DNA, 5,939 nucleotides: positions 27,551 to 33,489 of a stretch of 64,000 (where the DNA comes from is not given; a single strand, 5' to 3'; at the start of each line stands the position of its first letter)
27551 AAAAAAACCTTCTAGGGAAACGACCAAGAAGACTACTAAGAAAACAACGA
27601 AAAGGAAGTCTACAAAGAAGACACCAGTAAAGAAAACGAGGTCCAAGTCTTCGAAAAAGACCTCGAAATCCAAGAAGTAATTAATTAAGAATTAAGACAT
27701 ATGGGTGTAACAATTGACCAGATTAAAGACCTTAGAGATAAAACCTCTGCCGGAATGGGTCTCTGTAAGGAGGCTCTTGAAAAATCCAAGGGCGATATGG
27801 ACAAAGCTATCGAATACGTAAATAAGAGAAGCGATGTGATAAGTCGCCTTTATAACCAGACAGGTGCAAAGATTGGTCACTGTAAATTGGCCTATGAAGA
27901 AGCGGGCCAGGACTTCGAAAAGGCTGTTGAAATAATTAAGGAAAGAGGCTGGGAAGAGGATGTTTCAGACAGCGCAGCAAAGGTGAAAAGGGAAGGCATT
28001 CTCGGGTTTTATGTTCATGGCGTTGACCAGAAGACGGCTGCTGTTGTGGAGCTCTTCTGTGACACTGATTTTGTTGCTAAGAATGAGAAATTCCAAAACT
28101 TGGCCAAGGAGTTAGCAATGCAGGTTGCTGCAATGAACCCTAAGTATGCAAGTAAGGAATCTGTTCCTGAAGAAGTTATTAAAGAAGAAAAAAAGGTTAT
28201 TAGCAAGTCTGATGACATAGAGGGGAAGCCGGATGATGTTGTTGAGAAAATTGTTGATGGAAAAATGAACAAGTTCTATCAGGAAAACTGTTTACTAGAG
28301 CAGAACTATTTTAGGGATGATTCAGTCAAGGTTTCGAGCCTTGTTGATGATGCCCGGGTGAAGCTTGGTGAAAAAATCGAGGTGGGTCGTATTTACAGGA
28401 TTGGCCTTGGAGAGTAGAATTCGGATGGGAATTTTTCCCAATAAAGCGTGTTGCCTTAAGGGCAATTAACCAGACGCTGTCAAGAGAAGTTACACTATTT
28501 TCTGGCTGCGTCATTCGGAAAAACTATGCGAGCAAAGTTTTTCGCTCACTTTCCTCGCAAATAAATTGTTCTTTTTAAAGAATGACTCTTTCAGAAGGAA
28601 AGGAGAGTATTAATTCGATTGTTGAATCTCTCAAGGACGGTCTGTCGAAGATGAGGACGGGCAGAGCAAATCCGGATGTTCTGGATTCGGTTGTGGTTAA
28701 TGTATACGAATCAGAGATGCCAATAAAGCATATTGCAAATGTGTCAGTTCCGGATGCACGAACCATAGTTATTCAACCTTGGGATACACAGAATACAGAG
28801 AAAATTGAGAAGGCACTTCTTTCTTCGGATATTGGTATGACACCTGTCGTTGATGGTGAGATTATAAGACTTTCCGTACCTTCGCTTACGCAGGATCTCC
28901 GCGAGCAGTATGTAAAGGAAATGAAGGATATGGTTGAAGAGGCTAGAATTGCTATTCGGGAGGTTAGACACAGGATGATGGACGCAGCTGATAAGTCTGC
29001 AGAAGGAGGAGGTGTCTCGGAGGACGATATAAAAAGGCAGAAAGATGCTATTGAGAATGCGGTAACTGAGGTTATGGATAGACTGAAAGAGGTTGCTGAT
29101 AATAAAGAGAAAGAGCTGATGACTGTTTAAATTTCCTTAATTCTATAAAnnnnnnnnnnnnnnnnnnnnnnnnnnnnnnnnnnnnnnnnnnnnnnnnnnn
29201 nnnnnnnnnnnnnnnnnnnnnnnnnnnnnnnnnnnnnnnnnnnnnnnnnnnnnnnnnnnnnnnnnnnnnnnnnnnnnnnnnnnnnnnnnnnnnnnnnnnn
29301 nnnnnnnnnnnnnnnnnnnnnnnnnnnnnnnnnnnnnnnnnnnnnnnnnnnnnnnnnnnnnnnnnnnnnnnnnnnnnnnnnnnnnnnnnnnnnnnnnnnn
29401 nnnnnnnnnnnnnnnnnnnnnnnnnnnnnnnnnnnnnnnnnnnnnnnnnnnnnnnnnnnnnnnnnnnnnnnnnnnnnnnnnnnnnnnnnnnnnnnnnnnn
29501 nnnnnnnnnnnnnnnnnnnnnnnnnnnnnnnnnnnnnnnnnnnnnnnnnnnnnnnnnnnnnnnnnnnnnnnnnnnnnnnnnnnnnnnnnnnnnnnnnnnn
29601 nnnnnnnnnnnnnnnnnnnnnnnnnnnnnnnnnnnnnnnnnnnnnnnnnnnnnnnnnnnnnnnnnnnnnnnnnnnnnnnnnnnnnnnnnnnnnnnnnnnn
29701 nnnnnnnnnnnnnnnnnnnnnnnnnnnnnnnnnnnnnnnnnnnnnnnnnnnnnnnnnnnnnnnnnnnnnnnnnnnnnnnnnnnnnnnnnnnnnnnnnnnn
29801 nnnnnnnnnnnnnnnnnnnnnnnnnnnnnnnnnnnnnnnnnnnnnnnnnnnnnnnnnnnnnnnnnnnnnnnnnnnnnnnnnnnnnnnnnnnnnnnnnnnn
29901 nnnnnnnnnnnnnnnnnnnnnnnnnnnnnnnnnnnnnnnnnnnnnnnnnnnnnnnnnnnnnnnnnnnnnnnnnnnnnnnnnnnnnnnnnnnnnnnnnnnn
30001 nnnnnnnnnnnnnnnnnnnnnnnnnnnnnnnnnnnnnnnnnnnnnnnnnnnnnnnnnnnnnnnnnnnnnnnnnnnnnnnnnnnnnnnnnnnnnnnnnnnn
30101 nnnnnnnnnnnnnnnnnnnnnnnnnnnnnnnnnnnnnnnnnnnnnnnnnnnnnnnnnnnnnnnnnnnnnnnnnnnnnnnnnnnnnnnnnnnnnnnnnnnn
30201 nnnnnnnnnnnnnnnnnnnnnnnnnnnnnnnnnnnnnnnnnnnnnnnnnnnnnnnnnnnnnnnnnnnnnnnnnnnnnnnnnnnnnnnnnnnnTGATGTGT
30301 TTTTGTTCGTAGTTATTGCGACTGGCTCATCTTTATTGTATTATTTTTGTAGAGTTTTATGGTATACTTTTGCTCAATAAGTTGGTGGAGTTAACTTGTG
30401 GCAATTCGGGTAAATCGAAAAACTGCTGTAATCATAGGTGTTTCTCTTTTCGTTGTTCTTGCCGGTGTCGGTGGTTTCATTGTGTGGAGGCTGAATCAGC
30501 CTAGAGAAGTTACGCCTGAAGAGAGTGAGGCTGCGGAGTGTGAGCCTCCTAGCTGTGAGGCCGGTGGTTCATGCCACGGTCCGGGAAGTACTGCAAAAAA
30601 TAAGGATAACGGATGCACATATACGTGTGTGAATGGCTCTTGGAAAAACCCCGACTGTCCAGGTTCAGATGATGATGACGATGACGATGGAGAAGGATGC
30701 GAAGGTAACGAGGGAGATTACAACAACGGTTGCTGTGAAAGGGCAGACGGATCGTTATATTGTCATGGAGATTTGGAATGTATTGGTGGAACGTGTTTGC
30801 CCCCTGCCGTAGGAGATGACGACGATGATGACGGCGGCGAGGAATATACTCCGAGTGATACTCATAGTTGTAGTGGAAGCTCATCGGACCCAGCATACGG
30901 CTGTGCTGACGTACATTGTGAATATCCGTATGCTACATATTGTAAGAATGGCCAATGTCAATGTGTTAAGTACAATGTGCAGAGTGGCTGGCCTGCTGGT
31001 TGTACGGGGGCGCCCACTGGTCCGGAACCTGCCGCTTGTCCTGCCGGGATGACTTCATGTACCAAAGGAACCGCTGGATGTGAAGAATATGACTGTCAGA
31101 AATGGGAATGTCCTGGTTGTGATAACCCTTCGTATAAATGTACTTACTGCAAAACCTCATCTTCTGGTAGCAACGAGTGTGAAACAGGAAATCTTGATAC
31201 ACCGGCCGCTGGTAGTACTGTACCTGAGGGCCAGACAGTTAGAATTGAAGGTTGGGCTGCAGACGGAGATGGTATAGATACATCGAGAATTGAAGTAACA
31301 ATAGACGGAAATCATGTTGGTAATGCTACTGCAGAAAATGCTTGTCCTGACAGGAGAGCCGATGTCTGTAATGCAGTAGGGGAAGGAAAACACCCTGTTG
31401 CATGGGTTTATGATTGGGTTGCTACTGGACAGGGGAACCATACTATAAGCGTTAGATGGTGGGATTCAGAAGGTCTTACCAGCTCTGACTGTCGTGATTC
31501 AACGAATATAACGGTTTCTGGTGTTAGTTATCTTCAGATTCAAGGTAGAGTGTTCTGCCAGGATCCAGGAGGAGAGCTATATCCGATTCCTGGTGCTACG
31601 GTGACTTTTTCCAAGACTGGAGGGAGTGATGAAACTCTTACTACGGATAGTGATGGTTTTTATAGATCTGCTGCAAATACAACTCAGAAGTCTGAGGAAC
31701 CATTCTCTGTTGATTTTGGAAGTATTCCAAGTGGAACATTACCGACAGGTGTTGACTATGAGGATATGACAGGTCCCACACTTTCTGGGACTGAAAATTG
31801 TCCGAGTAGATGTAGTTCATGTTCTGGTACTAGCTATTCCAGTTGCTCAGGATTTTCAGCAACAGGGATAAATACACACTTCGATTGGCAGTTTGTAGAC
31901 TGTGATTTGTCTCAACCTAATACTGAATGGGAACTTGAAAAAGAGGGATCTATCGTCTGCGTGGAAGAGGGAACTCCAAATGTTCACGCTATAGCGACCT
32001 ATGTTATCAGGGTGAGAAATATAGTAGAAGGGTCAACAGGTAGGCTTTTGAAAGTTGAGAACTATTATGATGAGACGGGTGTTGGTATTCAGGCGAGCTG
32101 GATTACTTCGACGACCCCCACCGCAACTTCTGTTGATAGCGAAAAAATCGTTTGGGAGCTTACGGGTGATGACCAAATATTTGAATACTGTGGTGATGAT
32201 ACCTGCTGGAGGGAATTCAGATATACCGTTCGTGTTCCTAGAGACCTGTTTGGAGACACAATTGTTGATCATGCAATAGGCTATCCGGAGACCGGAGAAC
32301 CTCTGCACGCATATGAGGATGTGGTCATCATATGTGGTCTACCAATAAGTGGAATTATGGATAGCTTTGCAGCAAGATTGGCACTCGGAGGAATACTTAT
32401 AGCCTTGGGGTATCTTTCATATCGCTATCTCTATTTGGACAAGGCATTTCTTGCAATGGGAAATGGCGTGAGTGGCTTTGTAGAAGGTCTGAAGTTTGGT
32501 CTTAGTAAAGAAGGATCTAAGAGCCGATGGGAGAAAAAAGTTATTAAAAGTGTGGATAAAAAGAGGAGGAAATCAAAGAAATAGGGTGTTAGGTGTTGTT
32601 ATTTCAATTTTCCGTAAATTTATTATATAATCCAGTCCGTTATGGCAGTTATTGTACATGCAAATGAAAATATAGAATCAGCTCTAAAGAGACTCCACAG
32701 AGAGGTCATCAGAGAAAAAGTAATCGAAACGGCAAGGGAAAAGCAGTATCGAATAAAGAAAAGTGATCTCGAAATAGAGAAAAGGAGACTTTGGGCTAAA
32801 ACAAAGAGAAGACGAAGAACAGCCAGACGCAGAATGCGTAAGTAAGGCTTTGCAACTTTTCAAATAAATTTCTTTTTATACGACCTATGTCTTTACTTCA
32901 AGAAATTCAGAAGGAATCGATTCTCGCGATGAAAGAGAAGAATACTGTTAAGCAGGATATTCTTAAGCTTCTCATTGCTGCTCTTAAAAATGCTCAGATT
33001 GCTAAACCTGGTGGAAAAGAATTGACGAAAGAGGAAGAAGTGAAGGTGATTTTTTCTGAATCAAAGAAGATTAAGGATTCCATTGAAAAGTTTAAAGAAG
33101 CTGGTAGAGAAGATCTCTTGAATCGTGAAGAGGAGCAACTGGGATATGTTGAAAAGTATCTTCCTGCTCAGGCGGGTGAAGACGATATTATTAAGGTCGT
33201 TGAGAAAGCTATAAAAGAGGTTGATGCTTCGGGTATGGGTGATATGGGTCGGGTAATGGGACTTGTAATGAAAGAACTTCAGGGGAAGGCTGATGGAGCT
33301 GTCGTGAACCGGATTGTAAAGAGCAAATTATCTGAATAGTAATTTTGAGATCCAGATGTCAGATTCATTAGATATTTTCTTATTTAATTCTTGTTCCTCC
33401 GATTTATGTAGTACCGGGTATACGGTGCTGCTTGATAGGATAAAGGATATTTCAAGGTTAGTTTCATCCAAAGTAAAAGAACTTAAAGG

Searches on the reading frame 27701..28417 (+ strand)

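Call 65: search_protein_families(library=pfam, proteins=[window:27701-28417:+], max_evalue=0.001)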
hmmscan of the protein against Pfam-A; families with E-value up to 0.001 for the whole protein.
window:27701-28417:+ (238 aa): 4 families
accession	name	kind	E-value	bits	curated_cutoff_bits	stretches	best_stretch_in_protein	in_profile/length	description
PF00889.24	EF_TS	-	4.8e-35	121.5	27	2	133-235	105-201/204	Elongation factor TS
PF25025.1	EF-Ts_N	-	0.00016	22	33.2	0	7-42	16-52/60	Elongation factor Ts, mitochondrial, N-terminal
PF24767.1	UBA_At5g58720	-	0.00034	20.8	27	0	62-80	23-41/44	At5g58720 UBA-like domain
PF00627.37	UBA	-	0.00041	20.6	22.4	0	60-79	18-37/37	UBA/TS-N domain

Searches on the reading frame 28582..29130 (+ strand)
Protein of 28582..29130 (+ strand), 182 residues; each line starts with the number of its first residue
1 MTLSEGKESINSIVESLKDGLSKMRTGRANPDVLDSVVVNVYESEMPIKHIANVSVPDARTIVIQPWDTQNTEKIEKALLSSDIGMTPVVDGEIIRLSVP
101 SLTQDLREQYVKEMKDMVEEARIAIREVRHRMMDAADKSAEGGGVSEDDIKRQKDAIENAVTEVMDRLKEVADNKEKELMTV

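Call 65: search_protein_families(library=pfam, proteins=[window:28582-29130:+], max_evalue=0.001)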
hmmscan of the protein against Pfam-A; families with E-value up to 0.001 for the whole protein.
window:28582-29130:+ (182 aa): 1 family
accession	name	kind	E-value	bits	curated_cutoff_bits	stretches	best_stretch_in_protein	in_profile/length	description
PF01765.24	RRF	-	1.7e-54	184.5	29.7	1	17-180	1-164/164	Ribosome recycling factor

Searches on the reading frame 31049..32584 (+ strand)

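Call 65: search_protein_families(library=pfam, proteins=[window:31049-32584:+], max_evalue=0.001)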
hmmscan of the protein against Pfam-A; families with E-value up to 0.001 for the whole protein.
window:31049-32584:+ (511 aa): 2 families
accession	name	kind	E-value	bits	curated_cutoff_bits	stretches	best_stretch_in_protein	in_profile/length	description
PF17957.7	Big_7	-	1.1e-06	29.7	24.1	1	49-135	5-70/70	Bacterial Ig domain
PF13620.12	CarboxypepD_reg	-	0.00022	22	32.3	1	164-208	2-43/82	Carboxypeptidase regulatory-like domain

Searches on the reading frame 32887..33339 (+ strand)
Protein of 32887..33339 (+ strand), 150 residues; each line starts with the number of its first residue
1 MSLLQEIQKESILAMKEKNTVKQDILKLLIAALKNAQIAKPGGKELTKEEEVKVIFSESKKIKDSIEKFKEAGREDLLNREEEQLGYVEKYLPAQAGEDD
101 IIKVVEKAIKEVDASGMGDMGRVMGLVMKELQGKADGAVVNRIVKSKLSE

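Call 65: search_protein_families(library=pfam, proteins=[window:32887-33339:+], max_evalue=0.001)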
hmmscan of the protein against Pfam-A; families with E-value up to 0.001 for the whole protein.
window:32887-33339:+ (150 aa): 2 families
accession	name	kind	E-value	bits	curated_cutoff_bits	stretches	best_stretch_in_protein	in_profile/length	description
PF09424.15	YqeY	-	1.5e-37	129.3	27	1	5-148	2-143/143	Yqey-like protein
PF02637.23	GatB_Yqey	-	1.7e-06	28.4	27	1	84-148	84-148/148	GatB domain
